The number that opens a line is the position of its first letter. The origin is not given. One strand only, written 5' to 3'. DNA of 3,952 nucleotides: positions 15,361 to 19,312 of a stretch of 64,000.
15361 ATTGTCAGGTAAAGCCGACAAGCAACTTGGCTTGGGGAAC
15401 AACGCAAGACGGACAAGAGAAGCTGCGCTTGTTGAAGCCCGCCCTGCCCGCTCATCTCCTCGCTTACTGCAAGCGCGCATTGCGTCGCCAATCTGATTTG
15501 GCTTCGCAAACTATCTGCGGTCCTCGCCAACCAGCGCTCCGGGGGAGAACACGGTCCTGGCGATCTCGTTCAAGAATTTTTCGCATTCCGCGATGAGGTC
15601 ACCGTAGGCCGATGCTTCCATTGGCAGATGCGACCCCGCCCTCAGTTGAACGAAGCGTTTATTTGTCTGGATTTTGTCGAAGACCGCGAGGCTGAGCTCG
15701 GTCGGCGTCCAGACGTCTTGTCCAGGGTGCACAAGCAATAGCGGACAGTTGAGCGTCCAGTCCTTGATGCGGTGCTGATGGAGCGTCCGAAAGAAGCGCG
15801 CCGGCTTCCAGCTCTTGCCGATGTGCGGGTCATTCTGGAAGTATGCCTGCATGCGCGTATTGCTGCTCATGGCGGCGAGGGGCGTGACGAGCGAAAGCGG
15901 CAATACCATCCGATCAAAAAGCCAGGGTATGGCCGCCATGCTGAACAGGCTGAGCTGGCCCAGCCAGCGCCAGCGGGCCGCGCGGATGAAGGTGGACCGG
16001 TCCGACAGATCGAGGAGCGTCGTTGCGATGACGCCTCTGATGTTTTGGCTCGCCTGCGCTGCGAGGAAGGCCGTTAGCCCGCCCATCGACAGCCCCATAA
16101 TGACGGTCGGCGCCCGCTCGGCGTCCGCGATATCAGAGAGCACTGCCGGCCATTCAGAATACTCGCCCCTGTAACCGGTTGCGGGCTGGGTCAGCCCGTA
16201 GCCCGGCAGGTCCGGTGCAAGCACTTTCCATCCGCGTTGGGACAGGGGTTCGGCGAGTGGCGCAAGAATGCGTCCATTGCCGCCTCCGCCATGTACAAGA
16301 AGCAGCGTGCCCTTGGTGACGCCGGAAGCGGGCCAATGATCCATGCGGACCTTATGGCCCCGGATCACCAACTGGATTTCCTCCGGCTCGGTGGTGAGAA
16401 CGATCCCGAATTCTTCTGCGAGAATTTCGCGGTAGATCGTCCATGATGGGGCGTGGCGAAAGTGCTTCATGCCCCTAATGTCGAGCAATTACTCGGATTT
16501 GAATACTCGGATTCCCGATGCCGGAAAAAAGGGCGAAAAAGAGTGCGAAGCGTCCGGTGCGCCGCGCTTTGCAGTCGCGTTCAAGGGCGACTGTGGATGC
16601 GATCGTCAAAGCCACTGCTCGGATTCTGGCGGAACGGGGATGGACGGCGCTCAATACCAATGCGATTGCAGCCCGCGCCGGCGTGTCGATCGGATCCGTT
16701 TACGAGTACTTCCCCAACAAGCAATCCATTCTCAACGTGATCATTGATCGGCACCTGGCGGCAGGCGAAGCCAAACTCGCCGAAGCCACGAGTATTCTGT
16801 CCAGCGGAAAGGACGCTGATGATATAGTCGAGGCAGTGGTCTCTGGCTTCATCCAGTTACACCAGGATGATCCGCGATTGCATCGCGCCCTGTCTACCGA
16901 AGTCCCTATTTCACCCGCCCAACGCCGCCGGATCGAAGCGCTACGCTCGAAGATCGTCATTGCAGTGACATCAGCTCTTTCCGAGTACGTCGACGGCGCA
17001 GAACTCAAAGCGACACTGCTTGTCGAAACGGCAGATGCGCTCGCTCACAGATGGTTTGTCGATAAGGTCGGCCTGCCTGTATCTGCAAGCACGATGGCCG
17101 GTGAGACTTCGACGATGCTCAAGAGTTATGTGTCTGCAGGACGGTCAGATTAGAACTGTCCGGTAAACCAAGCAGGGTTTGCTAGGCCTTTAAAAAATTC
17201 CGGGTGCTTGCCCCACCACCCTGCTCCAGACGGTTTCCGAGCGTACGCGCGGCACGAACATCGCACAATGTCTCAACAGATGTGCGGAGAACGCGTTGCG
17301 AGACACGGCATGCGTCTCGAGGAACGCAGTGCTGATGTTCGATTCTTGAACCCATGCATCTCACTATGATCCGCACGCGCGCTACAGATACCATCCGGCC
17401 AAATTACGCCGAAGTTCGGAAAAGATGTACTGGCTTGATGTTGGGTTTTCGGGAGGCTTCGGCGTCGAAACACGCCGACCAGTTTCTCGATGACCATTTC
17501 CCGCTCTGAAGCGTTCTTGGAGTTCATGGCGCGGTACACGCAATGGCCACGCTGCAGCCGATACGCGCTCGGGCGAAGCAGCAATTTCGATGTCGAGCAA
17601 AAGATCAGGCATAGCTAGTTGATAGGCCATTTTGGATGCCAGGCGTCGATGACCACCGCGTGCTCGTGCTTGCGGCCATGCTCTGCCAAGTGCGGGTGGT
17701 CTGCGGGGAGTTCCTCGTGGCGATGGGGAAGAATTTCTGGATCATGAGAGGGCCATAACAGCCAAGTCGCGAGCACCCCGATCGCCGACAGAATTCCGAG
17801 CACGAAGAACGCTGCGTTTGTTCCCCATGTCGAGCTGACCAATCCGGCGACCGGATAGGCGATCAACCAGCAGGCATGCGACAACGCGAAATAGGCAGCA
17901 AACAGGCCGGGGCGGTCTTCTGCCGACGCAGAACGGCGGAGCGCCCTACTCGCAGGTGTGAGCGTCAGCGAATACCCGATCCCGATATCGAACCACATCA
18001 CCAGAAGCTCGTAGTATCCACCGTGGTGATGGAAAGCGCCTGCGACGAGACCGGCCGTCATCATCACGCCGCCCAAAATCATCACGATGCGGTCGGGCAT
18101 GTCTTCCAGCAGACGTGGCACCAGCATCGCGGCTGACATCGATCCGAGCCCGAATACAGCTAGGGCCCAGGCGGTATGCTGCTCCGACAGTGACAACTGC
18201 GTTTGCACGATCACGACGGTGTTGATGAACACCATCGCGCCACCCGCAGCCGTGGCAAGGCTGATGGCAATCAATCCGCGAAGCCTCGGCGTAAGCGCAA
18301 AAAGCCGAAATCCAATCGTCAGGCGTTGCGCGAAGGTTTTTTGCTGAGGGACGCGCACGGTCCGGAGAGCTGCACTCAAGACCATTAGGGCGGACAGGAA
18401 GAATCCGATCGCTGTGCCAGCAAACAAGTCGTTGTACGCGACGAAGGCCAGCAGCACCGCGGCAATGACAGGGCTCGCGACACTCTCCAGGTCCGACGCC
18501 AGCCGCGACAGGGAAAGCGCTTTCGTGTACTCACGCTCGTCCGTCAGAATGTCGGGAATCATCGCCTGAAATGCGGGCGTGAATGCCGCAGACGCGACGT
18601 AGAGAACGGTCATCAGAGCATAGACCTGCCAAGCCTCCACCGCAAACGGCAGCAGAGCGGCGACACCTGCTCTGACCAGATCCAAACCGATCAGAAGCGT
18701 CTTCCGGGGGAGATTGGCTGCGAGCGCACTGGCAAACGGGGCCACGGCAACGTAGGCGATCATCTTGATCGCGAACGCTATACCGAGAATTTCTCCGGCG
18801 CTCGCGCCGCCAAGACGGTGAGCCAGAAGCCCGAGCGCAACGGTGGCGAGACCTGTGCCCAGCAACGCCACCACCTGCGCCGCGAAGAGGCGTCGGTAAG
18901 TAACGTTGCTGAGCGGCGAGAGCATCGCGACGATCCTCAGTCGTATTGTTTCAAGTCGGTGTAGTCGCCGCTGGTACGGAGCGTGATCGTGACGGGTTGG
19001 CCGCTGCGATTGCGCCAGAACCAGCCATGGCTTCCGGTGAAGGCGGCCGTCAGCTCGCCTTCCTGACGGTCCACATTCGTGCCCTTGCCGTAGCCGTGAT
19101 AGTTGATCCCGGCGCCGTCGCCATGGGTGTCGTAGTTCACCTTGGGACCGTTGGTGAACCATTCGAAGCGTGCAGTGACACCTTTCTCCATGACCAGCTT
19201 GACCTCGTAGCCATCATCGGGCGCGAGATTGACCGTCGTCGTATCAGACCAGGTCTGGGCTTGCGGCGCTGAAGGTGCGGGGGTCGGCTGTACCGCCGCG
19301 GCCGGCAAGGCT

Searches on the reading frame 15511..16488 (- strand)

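Call 71: search_protein_families(library=pfam, proteins=[window:15511-16488:-], max_evalue=0.0001)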
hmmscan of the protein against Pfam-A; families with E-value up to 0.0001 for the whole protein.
window:15511-16488:- (325 aa): 3 families
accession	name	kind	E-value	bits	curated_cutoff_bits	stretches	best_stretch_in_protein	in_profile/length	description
PF12146.15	Hydrolase_4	-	7e-19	68.5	27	1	58-287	3-232/239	Serine aminopeptidase, S33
PF12697.13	Abhydrolase_6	-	4.6e-17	63.8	26.3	1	62-292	1-209/217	Alpha/beta hydrolase family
PF00561.26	Abhydrolase_1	-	3.2e-14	53.6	25.8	1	61-219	2-150/245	alpha/beta hydrolase fold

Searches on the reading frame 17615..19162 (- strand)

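Call 71: search_protein_families(library=pfam, proteins=[window:17615-19162:-], max_evalue=0.0001)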
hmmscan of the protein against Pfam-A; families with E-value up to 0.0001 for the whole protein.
window:17615-19162:- (515 aa): 1 family
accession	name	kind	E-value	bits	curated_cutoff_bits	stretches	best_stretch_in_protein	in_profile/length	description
PF07690.21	MFS_1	-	2.1e-32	112.8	33.4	2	299-484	2-187/347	Major Facilitator Superfamily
